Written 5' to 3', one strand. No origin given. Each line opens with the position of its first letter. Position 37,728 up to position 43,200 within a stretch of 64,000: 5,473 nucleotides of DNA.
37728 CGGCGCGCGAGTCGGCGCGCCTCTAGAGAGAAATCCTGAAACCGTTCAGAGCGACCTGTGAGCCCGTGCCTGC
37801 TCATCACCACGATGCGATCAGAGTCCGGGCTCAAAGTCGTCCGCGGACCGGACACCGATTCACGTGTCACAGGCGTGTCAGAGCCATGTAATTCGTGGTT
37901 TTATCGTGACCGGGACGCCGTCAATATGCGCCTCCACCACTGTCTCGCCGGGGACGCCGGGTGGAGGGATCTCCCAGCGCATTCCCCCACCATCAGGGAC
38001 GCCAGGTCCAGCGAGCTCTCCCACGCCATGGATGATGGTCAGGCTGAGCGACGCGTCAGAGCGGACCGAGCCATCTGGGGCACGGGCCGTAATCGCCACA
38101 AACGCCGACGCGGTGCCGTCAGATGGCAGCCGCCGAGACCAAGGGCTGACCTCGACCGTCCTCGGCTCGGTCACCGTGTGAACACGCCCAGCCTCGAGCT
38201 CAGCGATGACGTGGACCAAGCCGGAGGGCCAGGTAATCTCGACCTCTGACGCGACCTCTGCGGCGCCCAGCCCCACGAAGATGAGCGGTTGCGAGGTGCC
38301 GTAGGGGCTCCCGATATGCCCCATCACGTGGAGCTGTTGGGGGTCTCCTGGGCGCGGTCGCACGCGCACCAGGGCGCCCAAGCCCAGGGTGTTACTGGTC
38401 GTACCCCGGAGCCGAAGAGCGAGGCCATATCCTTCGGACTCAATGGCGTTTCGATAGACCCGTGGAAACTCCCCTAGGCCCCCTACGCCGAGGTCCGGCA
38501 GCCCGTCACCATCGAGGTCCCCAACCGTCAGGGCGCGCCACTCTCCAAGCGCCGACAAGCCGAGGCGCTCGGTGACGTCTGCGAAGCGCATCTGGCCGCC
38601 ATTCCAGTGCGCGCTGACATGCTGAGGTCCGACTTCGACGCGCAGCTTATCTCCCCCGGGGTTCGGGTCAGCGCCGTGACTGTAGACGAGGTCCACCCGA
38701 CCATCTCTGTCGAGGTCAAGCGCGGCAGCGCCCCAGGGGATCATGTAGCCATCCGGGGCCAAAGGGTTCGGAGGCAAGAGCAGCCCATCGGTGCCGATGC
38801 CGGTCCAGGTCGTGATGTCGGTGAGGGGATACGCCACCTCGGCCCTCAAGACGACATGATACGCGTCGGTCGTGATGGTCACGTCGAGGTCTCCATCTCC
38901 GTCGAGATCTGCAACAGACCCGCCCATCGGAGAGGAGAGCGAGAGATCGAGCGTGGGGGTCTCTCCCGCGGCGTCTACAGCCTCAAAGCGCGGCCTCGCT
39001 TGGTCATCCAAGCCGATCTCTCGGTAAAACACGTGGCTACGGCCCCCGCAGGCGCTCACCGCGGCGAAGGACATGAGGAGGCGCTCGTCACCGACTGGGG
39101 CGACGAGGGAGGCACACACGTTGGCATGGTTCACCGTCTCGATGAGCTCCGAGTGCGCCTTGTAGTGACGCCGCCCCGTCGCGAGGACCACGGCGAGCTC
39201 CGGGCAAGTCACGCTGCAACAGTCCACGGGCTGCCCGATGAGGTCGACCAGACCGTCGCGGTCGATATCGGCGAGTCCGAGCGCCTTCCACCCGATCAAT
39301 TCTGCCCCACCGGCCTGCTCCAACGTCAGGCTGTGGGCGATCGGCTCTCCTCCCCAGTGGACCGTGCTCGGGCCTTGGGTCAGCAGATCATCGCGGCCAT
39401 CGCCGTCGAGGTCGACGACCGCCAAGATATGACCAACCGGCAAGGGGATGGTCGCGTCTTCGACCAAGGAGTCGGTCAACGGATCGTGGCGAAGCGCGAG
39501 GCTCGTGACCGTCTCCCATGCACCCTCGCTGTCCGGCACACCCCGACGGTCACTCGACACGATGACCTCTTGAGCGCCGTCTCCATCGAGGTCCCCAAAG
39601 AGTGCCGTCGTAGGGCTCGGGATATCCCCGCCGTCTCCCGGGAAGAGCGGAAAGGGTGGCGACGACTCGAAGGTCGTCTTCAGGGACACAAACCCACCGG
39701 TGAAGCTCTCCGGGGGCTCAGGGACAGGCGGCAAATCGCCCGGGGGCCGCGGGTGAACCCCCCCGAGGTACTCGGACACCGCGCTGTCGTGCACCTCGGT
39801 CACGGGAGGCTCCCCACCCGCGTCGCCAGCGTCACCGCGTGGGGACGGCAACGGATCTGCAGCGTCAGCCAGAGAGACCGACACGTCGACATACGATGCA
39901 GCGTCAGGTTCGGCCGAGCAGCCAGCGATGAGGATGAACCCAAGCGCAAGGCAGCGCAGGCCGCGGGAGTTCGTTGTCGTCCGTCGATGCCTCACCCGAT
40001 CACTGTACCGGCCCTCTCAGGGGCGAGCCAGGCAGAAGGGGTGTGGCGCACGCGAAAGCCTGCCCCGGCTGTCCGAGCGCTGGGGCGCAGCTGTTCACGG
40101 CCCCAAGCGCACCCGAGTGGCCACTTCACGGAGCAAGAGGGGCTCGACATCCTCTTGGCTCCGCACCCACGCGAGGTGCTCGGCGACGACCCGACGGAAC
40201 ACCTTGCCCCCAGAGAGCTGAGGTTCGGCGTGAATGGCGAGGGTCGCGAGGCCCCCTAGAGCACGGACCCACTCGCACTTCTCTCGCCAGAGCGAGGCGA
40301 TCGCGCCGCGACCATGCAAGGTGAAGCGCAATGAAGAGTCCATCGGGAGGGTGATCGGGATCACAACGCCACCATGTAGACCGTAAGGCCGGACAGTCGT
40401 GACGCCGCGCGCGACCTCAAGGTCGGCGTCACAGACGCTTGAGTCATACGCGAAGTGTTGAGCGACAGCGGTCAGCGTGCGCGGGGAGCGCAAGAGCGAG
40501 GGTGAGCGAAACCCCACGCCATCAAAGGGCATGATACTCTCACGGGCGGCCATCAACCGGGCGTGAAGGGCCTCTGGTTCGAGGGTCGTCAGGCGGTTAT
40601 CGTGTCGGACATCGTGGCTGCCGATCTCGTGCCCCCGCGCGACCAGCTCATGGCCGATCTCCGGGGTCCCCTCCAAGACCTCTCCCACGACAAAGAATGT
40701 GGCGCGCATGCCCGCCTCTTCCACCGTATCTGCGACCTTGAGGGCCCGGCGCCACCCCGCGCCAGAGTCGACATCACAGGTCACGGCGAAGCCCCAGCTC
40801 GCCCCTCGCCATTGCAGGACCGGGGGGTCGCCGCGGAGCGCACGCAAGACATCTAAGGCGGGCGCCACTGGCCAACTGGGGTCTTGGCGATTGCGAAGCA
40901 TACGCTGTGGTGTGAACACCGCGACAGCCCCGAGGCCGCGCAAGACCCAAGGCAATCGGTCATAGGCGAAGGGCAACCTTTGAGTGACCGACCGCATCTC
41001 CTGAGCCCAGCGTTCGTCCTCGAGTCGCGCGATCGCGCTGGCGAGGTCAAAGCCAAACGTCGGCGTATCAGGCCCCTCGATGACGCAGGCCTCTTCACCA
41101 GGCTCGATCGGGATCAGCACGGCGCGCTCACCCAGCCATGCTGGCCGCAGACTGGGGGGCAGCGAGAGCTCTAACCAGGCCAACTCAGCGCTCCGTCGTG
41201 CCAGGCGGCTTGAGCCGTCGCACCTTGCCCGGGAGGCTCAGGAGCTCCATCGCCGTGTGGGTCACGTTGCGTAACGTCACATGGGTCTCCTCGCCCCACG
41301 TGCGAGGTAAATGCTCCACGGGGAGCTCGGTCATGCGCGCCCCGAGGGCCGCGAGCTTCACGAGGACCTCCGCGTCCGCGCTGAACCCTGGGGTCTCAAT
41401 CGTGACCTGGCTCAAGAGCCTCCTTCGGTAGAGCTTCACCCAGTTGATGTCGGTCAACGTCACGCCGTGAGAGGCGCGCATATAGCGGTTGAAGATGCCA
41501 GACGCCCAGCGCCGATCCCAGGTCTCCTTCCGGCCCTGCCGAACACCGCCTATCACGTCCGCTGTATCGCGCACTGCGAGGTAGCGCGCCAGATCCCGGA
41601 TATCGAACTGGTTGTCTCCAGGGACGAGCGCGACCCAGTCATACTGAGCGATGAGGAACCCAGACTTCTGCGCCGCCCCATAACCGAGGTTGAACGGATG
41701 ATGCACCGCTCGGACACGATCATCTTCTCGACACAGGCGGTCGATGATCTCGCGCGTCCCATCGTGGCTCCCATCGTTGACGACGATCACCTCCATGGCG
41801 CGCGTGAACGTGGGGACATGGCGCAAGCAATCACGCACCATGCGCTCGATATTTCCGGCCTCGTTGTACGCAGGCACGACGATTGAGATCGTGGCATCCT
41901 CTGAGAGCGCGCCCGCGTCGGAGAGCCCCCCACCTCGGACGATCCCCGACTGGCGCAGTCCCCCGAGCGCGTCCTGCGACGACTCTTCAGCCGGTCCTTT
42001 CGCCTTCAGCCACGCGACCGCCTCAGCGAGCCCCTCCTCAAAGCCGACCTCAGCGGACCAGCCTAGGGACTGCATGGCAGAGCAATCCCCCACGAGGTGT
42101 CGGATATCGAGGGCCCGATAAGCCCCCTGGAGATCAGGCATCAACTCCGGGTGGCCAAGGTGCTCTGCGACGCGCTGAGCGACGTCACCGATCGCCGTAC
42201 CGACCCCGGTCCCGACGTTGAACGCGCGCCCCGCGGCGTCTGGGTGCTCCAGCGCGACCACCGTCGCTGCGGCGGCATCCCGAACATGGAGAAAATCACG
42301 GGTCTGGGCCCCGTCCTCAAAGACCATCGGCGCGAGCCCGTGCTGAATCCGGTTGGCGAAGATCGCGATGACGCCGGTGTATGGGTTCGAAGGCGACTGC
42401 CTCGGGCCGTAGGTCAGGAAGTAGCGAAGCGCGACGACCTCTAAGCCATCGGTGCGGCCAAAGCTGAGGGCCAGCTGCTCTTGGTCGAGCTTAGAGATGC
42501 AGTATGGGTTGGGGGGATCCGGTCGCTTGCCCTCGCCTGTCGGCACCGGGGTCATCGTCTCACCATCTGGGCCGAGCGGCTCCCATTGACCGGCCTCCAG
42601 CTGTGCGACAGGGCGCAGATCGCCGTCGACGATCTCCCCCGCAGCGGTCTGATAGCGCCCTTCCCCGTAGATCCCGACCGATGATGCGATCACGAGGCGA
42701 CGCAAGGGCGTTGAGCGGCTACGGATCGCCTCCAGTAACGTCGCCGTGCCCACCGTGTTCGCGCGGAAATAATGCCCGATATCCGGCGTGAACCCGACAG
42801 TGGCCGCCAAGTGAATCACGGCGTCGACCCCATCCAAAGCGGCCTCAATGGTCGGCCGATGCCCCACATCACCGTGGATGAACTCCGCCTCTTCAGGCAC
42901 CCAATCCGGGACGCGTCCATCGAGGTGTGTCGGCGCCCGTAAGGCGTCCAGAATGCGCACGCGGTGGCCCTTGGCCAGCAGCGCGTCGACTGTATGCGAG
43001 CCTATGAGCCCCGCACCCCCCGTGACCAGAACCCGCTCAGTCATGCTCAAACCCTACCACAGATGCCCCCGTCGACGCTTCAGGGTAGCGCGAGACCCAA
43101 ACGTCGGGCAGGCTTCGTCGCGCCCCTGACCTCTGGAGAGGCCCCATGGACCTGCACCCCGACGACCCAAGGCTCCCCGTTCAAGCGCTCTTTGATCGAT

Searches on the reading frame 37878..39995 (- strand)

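Call 25: search_protein_families(library=pfam, proteins=[window:37878-39995:-], max_evalue=0.001)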
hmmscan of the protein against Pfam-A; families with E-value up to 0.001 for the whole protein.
window:37878-39995:- (705 aa): 3 families
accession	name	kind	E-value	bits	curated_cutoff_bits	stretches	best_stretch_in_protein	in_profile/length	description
PF13517.12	FG-GAP_3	-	1e-20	74.5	26.9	2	457-502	15-59/61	FG-GAP-like repeat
PF01839.29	FG-GAP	-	2e-15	56.7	22.1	1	188-206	2-20/37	FG-GAP repeat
PF07593.17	UnbV_ASPIC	-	9.1e-09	35.5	23.4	1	538-606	1-67/68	ASPIC and UnbV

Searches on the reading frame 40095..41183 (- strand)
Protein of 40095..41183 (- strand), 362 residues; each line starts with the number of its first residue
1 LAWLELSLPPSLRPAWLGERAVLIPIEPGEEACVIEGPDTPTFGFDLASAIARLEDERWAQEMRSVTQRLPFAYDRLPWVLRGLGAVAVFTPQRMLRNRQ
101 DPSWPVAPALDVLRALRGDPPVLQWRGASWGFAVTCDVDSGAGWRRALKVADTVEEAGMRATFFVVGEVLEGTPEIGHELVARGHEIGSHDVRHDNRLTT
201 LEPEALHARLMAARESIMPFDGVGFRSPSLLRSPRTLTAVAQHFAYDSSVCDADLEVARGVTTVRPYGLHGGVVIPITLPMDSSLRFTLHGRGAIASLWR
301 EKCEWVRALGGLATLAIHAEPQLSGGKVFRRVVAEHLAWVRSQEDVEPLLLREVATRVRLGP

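Call 25: search_protein_families(library=pfam, proteins=[window:40095-41183:-], max_evalue=0.001)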
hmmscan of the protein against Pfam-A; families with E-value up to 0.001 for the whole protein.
window:40095-41183:- (362 aa): 1 family
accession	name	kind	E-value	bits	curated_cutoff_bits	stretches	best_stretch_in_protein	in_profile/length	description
PF01522.26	Polysacc_deac_1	-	2.7e-10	40.7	23.1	1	148-220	22-93/124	Polysaccharide deacetylase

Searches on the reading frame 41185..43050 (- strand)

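Call 25: search_protein_families(library=pfam, proteins=[window:41185-43050:-], max_evalue=0.001)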
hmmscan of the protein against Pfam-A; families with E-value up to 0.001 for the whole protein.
window:41185-43050:- (621 aa): 10 families
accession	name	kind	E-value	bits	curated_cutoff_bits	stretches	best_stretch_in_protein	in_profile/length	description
PF01370.27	Epimerase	-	5.2e-49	167.2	20.9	2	173-280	129-240/240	NAD dependent epimerase/dehydratase family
PF16363.11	GDP_Man_Dehyd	-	1.6e-39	136.8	27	2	169-343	139-331/332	GDP-mannose 4,6 dehydratase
PF00535.33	Glycos_transf_2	-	5.2e-26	92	23.3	1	389-548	1-166/168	Glycosyl transferase family 2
PF01073.25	3Beta_HSD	-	2.7e-15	56.6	22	1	8-133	1-125/280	3-beta hydroxysteroid dehydrogenase/isomerase family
PF07993.18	NAD_binding_4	-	4.8e-12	46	20.1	1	9-236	1-231/258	Male sterility protein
PF13460.12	NAD_binding_10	-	1.1e-09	38.9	27.2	1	11-130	1-104/184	NAD(P)H-binding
PF05368.20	NmrA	-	1.4e-07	31.9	27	1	3-83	1-78/298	NmrA-like family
PF13641.12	Glyco_tranf_2_3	-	2.9e-07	31.2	27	1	388-505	3-124/230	Glycosyltransferase like family 2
PF02719.21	Polysacc_synt_2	-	9.2e-06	25.5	20.2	0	7-109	1-115/293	Polysaccharide biosynthesis protein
PF10111.15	Glyco_tranf_2_2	-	0.00049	20.1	27.3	1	389-487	1-99/276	Glycosyltransferase like family 2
